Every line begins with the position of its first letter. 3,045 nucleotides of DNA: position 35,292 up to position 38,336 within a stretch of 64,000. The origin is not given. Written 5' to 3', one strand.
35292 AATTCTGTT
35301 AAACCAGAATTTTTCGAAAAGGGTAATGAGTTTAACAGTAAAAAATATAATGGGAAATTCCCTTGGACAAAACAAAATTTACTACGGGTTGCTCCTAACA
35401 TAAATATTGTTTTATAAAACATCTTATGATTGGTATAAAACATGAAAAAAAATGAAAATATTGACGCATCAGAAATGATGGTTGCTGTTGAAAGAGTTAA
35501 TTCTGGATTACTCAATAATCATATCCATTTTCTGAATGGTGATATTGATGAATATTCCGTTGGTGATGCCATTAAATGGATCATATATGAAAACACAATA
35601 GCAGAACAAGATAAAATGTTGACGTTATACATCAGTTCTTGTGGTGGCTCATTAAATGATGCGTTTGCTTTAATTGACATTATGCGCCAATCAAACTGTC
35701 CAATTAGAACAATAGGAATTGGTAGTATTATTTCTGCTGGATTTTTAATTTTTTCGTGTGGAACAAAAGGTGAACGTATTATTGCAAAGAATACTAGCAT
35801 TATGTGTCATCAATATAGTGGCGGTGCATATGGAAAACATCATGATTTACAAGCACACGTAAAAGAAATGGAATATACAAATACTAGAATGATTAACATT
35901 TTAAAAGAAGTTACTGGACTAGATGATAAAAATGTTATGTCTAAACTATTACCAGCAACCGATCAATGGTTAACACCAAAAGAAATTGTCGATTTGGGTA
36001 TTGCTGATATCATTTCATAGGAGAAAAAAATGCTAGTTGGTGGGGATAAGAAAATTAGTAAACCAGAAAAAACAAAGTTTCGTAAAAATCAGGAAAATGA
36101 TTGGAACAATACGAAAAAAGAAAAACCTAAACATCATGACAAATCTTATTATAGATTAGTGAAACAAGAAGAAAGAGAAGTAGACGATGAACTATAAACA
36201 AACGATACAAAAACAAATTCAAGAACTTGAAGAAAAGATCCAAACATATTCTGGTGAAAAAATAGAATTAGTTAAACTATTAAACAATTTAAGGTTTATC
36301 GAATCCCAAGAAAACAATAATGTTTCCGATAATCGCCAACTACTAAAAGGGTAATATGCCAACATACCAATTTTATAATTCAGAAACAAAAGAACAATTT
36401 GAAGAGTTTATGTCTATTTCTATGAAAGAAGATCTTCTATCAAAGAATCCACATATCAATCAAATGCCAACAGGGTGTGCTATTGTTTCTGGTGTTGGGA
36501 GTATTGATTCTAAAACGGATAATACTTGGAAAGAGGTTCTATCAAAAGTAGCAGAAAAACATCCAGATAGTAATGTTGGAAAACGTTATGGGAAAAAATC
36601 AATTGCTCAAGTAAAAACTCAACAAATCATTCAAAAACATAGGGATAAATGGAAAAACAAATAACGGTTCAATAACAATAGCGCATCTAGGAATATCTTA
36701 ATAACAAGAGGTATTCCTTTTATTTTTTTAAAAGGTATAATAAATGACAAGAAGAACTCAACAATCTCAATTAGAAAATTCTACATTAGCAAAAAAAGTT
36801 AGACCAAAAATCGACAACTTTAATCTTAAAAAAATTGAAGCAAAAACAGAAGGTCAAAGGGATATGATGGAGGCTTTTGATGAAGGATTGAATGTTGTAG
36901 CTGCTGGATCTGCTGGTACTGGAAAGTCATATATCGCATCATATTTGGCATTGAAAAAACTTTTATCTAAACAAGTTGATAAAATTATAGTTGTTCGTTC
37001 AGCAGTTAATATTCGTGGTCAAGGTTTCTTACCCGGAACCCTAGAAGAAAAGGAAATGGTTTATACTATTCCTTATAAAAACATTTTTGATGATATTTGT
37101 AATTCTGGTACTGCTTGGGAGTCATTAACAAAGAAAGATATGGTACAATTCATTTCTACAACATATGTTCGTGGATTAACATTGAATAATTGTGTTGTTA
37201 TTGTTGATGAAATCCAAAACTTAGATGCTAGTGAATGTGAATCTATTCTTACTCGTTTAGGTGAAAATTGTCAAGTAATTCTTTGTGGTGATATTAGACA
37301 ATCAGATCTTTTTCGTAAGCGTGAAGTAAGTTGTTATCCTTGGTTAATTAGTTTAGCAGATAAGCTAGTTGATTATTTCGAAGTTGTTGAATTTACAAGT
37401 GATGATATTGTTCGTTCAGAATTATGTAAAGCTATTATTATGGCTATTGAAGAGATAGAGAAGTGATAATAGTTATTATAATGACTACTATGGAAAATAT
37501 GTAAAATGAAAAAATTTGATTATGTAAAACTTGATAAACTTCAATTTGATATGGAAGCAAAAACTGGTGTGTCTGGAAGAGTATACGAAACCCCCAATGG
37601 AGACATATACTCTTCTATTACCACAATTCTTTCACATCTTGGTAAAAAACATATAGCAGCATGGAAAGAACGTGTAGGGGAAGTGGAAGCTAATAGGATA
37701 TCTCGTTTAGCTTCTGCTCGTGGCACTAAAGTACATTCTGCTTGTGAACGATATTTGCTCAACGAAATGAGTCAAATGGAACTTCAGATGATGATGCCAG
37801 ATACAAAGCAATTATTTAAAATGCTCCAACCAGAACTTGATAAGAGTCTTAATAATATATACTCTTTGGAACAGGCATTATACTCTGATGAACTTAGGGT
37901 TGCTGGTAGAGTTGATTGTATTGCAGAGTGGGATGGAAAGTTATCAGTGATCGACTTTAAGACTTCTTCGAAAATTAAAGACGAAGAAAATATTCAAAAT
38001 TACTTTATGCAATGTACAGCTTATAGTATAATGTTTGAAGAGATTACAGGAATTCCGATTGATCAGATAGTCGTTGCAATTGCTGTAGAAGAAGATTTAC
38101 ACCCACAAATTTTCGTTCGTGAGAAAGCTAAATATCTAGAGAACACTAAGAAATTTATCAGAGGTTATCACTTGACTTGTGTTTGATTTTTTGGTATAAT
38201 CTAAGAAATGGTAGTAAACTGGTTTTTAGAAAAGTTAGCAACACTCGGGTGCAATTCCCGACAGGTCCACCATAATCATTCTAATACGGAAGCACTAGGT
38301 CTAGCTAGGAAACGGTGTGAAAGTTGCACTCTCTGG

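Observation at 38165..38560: Phage-encoded, circularly permuted two-piece tmRNA with tag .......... under a consensus promoter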

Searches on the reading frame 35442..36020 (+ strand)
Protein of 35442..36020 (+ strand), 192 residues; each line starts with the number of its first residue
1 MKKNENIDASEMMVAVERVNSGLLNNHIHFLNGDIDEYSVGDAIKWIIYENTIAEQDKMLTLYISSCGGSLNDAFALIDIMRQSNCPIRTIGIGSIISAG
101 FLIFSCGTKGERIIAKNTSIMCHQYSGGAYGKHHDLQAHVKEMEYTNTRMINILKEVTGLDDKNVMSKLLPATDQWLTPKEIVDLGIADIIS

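Call 9: search_protein_families(library=pfam, proteins=[window:35442-36020:+])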
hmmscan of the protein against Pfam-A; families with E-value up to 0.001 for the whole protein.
window:35442-36020:+ (192 aa): 1 family
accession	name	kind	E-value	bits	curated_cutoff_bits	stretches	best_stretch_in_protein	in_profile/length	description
PF00574.28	CLP_protease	-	3.1e-32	112.3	20.2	1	18-191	8-178/182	Clp protease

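Call 35: search_protein_families(library=phrogs, proteins=[window:35442-36020:+])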
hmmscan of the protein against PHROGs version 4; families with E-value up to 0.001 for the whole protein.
window:35442-36020:+ (192 aa): 13 families
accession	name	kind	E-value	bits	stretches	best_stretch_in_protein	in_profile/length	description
phrog_94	-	head and packaging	1.9e-28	101.3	1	21-191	75-249/622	head maturation protease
phrog_1684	-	head and packaging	9.3e-20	72.2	1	57-190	72-201/284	head maturation protease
phrog_2976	-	head and packaging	7.7e-18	66.4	1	33-191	27-181/394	head maturation protease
phrog_1827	-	other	2e-17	64.2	1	24-183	22-174/202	ATP-dependent protease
phrog_133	-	head and packaging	6.4e-13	49.2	1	45-191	36-178/668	head maturation protease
phrog_5410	-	other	2.3e-12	47.8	1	54-183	52-177/323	ATP-dependent protease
phrog_53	-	head and packaging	3.5e-10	40.7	1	58-191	118-278/583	head maturation protease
phrog_3348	-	unknown function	8.3e-09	36.2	1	51-191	61-197/386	-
phrog_23753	-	head and packaging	1.2e-07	32.6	1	26-191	15-171/298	head maturation protease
phrog_26628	-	head and packaging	3.1e-07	31.1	1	51-191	61-197/290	head maturation protease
phrog_33547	-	unknown function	7.9e-06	26.1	1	50-188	22-155/357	-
phrog_20705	-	head and packaging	4.4e-05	23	1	59-191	212-345/690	virion structural protein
phrog_30575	-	unknown function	0.00097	20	0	41-116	46-116/198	-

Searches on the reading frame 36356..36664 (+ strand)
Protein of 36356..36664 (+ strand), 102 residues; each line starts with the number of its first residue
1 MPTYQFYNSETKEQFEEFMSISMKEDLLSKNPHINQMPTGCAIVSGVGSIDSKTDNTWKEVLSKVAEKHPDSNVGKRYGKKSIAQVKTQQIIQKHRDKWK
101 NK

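Call 35: search_protein_families(library=phrogs, proteins=[window:36356-36664:+])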
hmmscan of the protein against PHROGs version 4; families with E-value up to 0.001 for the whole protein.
window:36356-36664:+ (102 aa): 2 families
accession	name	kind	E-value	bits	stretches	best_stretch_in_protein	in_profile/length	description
phrog_385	-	transcription regulation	4e-14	53.8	1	1-74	1-77/80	transcriptional regulator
phrog_3212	-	unknown function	9.5e-06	26.6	1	1-38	1-38/84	-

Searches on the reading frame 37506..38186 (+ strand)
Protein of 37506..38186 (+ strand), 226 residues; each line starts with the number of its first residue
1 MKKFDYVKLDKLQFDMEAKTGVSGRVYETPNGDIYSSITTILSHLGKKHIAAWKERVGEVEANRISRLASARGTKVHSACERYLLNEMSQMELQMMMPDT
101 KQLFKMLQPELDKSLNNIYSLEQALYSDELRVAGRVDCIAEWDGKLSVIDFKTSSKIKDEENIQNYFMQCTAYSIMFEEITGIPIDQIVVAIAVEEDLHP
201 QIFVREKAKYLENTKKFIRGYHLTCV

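Call 9: search_protein_families(library=pfam, proteins=[window:37506-38186:+])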
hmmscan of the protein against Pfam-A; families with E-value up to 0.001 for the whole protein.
window:37506-38186:+ (226 aa): 1 family
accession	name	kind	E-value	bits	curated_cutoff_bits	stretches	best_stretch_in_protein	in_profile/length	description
PF12705.13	PDDEXK_1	-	2.7e-07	31.2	22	1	102-180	109-172/247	PD-(D/E)XK nuclease superfamily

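Call 20: find_related_loci(query=window:37506-38186:+, collection=viral_contigs, flank=3000)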
Query window:37506-38186:+ (226 aa) in viral_contigs; peptide patterns used: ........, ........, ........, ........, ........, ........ (x = any residue, [..] = any of these).
228 stretches matched a pattern; 222 encode a relative of the query (tblastn E <= 1e-3); the best 80 are kept; 80 distinct loci.
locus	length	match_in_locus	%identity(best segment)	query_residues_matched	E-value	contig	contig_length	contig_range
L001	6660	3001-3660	67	1-221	7e-97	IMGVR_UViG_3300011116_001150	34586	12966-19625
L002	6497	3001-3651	66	4-221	4e-95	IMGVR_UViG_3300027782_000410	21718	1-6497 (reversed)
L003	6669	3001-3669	62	1-224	2e-93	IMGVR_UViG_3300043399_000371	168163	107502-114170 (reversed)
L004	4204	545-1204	62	4-224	3e-90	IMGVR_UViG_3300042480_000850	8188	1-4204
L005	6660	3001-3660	62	4-224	4e-90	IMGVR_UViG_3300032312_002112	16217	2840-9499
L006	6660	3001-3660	61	4-224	5e-90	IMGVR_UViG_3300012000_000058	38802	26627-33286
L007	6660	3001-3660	61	4-224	7e-90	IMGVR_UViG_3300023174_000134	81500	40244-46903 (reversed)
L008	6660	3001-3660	62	4-224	9e-90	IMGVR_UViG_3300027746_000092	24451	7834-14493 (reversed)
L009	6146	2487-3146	60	4-224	6e-87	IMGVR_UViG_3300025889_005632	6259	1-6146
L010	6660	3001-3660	60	4-224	2e-86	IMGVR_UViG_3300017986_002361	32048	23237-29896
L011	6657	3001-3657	59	4-222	7e-86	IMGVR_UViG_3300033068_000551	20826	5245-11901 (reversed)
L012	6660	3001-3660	59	4-224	1e-85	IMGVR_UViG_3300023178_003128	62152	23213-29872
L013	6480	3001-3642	59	4-218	5e-85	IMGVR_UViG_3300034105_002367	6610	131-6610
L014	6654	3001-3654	58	4-221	1e-84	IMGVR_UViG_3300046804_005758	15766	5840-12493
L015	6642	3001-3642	59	4-218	1e-84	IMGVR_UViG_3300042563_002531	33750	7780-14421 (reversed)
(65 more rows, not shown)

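Call 34: search_dna_similar(query=window:37506-38186:+, collection=phages, mode=protein, max_rows=30)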
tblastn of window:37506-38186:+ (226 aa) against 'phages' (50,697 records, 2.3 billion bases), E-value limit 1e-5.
Records with a match: 999; places in all: 999; records where one place covers at least 80% of the query: 885.
Best place of each record, by identity: <60% 999.
By first word of the organism name: Synechococcus 377; Salmonella 172; Vibrio 73; Escherichia 63; Cyanophage 61; Klebsiella 54; Prochlorococcus 24; Rhizobium 22; Dickeya 19; Stenotrophomonas 17; and 27 more.
By host as written in the record: - 285; Synechococcus 107; Synechococcus sp. 38; Synechococcus sp. WH7803 28; Salmonella enterica 26; Klebsiella pneumoniae 24; Salmonella enterica subsp. enterica serovar Enteritidis PT1 21; Synechococcus sp. WH8102 20; and 188 more.
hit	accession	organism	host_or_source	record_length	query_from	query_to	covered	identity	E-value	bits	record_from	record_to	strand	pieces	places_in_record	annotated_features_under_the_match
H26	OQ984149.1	Phage C48C1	-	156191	15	222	92%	47.6%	1e-50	181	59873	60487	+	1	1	exonuclease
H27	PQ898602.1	Synechococcus phage S-SCSM2R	Synechococcus sp. WH7803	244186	1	221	98%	43.8%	1e-51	184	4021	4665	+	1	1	CRISPR/Cas system-associated exonuclease Cas4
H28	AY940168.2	Prochlorococcus phage P-SSM4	Prochlorococcus sp. NATL2A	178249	3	220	96%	44.2%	6e-42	156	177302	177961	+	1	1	exonuclease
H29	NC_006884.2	Prochlorococcus phage P-SSM4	Prochlorococcus sp. NATL2A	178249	3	220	96%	44.2%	6e-42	156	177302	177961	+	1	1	exonuclease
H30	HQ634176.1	Cyanophage P-RSM3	Prochlorococcus NATL2A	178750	3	220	96%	44.2%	6e-42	156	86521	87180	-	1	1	hypothetical protein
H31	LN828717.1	Synechococcus phage S-PM2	-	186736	1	222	98%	43.3%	2e-42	158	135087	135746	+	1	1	exonuclease | PhoH: P-Starvation inducible protein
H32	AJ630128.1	Synechococcus phage S-PM2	Synechococcus sp. SynWH7803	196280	1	222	98%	43.3%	2e-42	158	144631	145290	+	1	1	exonuclease | PhoH: P-Starvation inducible protein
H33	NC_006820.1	Synechococcus phage S-PM2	Synechococcus sp. SynWH7803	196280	1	222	98%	43.3%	2e-42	158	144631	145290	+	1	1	exonuclease | PhoH: PhoH-like phosphate starvation-inducible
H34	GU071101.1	Prochlorococcus phage P-HM1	Prochlorococcus sp. MED4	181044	16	221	91%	46.2%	3e-45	166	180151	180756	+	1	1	exonuclease | gp33: late promoter transcription accessory protein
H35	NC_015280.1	Prochlorococcus phage P-HM1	Prochlorococcus sp. MED4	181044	16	221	91%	46.2%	3e-45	166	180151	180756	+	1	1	exonuclease | gp33: late promoter transcriptional regulator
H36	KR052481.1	Sinorhizobium phage phiM19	Sinorhizobium meliloti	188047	2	211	93%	45.0%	2e-47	172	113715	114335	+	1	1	exonuclease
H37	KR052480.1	Sinorhizobium phage phiM7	Sinorhizobium meliloti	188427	2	211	93%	45.0%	2e-47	172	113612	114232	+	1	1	exonuclease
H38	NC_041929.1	Sinorhizobium phage phiM7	Sinorhizobium meliloti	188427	2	211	93%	45.0%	2e-47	172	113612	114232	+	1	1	exonuclease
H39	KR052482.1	Sinorhizobium phage phiN3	Sinorhizobium meliloti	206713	2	211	93%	45.0%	2e-47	172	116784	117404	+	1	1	exonuclease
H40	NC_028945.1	Sinorhizobium phage phiN3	Sinorhizobium meliloti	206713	2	211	93%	45.0%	2e-47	172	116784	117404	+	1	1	exonuclease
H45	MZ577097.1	Methylophilales phage Melnitz EXVC044M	Methylophilales_sp._H5P1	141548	25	213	84%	50.0%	9e-46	167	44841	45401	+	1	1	PDDEXK nuclease superfamily protein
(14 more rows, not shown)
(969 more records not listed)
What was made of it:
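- Tried and rejected: Relatives were reached through the neighbouring nuclease protein instead (calls 20, 34).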

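Call 35: search_protein_families(library=phrogs, proteins=[window:37506-38186:+])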
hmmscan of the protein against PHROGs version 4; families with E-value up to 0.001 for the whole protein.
window:37506-38186:+ (226 aa): 7 families
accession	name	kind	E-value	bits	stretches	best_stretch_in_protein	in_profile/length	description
phrog_298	-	DNA, RNA and nucleotide metabolism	2.3e-68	231.7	1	1-219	32-260/293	exonuclease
phrog_1706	-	DNA, RNA and nucleotide metabolism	4e-10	40.6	1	71-193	86-184/293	CRISPR/Cas system associated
phrog_466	-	DNA, RNA and nucleotide metabolism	1.6e-08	35.3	1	67-174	209-315/446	exonuclease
phrog_69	-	DNA, RNA and nucleotide metabolism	5.4e-07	30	1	69-186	120-257/501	exonuclease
phrog_1218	-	DNA, RNA and nucleotide metabolism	7.7e-07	29.7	1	129-201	137-214/364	exonuclease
phrog_3953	-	DNA, RNA and nucleotide metabolism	1.2e-06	29.4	1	61-181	32-142/186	exonuclease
phrog_2139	-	DNA, RNA and nucleotide metabolism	6e-06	26.5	1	24-193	20-191/330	exonuclease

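Call 36: get_annotated_region(hit=H45, flank=3500)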
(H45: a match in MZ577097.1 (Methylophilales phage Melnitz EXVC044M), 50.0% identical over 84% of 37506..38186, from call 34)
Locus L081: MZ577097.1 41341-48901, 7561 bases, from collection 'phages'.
description: Methylophilales phage Melnitz EXVC044M, complete genome.
organism: Methylophilales phage Melnitz EXVC044M (NCBI taxid 2832338)
taxonomy: Viruses; Duplodnaviria; Heunggongvirae; Uroviricota; Caudoviricetes; Kyanoviridae
host: Methylophilales_sp._H5P1; source: -; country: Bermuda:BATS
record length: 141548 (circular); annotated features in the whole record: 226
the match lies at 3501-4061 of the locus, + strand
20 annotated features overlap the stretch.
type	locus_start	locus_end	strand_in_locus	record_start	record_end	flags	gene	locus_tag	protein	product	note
CDS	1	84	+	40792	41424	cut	-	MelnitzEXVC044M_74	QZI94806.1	hypothetical protein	-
CDS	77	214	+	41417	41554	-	-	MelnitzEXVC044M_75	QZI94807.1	hypothetical protein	-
CDS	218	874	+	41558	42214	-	-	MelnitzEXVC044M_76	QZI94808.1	hypothetical protein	-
CDS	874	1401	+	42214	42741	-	-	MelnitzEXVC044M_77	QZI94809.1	cell wall hydrolase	-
CDS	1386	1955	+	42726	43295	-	-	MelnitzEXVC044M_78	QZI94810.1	hypothetical protein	-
CDS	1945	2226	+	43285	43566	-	-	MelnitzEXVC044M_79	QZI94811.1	hypothetical protein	-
CDS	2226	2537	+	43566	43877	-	-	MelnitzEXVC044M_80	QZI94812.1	hypothetical protein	-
CDS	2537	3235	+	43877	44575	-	-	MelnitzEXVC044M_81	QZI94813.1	PhoH-like protein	-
CDS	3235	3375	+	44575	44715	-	-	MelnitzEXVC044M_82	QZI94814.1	hypothetical protein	-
CDS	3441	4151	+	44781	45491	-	-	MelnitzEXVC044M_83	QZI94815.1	PDDEXK nuclease superfamily protein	-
CDS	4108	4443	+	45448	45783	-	-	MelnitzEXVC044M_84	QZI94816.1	hypothetical protein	-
CDS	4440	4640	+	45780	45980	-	-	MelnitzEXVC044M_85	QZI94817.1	hypothetical protein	-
tmRNA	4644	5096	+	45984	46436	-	-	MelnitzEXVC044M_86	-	SsrA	tmRNA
CDS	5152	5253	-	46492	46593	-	-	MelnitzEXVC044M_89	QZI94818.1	hypothetical protein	-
CDS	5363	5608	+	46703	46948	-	-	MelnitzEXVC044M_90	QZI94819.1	late-transcription coactivator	-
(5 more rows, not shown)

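Call 37: get_annotated_region(hit=H26, flank=3500)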
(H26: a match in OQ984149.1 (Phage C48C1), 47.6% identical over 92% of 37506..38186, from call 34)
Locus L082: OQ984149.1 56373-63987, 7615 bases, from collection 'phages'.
description: Phage C48C1, complete genome.
organism: Phage C48C1 (NCBI taxid 3053735)
taxonomy: Viruses; Duplodnaviria; Heunggongvirae; Uroviricota; Caudoviricetes; Kyanoviridae
host: -; source: -; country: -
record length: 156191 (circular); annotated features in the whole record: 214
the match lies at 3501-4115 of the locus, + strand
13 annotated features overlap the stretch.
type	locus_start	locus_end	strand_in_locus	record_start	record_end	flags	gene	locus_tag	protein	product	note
CDS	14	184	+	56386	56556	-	-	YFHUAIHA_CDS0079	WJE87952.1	hypothetical protein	-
tRNA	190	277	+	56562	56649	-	-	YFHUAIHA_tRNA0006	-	tRNA-Ser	-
CDS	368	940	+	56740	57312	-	-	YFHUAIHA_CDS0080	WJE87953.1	hypothetical protein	-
CDS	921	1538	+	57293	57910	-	-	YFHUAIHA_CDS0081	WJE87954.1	hypothetical protein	-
CDS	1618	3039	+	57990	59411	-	-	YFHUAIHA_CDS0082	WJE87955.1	hypothetical protein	-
tRNA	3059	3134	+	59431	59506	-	-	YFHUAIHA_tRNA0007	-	tRNA-Ala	-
CDS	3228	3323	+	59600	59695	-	-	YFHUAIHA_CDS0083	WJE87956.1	hypothetical protein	-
CDS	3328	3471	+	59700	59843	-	-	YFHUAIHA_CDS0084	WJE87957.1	hypothetical protein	-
CDS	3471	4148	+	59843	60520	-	-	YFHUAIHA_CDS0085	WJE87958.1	exonuclease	-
CDS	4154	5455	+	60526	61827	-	-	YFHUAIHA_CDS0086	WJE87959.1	hypothetical protein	-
CDS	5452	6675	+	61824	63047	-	-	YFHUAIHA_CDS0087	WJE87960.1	hypothetical protein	-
CDS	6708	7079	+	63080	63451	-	-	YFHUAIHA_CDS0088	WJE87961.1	hypothetical protein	-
CDS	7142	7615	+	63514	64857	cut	-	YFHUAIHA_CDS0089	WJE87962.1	cytidyltransferase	-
